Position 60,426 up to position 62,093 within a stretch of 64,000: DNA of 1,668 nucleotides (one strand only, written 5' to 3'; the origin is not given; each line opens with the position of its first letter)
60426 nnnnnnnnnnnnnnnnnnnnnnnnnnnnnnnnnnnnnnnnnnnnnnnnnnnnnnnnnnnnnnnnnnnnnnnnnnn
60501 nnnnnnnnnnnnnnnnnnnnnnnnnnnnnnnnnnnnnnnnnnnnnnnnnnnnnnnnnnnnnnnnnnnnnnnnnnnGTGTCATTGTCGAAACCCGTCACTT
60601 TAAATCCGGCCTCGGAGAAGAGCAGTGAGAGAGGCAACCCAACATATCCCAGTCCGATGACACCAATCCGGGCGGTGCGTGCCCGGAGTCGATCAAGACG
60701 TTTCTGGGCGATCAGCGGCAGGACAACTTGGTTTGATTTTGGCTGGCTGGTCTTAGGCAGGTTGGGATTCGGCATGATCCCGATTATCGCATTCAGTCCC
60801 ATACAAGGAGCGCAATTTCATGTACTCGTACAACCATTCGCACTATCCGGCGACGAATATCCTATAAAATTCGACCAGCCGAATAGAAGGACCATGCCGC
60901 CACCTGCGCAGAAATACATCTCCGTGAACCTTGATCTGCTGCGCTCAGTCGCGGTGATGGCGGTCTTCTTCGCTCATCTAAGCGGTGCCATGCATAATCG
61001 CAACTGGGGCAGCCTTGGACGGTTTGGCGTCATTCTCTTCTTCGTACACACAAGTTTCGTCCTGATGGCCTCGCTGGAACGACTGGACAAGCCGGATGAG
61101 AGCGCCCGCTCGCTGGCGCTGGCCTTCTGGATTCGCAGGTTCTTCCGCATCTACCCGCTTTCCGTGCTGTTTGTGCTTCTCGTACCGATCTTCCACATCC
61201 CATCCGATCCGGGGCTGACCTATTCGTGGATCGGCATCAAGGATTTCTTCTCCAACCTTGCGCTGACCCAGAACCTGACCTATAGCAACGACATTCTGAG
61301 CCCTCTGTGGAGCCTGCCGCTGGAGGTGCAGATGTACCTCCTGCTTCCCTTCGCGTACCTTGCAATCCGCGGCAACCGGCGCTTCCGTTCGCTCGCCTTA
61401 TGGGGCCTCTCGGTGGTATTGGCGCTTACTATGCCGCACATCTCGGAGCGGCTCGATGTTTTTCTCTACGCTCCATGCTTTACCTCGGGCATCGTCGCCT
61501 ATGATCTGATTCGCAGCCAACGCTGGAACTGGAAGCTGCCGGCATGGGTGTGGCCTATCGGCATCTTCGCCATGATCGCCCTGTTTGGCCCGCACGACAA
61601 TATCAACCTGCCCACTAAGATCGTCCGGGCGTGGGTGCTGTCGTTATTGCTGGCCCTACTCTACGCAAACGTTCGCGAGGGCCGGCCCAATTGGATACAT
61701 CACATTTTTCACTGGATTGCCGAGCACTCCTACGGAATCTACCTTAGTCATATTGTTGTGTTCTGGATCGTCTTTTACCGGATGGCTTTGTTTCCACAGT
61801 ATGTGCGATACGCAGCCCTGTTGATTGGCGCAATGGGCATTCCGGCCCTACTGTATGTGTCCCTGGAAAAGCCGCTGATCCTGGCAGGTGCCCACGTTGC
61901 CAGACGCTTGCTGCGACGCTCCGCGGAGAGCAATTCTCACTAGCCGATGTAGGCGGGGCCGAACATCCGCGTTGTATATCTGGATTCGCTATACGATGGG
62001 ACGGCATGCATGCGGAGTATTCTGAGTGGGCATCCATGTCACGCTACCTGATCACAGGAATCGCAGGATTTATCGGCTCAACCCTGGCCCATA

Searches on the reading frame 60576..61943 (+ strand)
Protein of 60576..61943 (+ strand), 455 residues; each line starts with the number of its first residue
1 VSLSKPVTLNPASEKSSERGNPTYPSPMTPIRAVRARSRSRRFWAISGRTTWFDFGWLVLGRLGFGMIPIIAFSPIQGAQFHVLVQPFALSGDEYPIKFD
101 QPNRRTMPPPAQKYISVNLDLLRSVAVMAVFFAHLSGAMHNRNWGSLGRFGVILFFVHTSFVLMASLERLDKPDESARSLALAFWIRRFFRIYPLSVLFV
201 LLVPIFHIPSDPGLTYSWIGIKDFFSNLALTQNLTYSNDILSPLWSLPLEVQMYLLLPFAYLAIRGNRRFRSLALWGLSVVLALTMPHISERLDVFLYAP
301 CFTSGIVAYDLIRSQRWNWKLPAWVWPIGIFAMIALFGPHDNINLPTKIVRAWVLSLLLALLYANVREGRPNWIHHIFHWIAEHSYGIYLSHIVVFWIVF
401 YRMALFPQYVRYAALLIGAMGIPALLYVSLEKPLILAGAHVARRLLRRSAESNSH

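Call 4: search_protein_families(library=pfam, proteins=[window:60576-61943:+])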
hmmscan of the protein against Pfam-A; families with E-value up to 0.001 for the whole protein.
window:60576-61943:+ (455 aa): 1 family
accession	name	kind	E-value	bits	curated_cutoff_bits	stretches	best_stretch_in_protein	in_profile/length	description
PF01757.29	Acyl_transf_3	-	8.1e-28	97.9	31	1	118-427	3-325/326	Acyltransferase domain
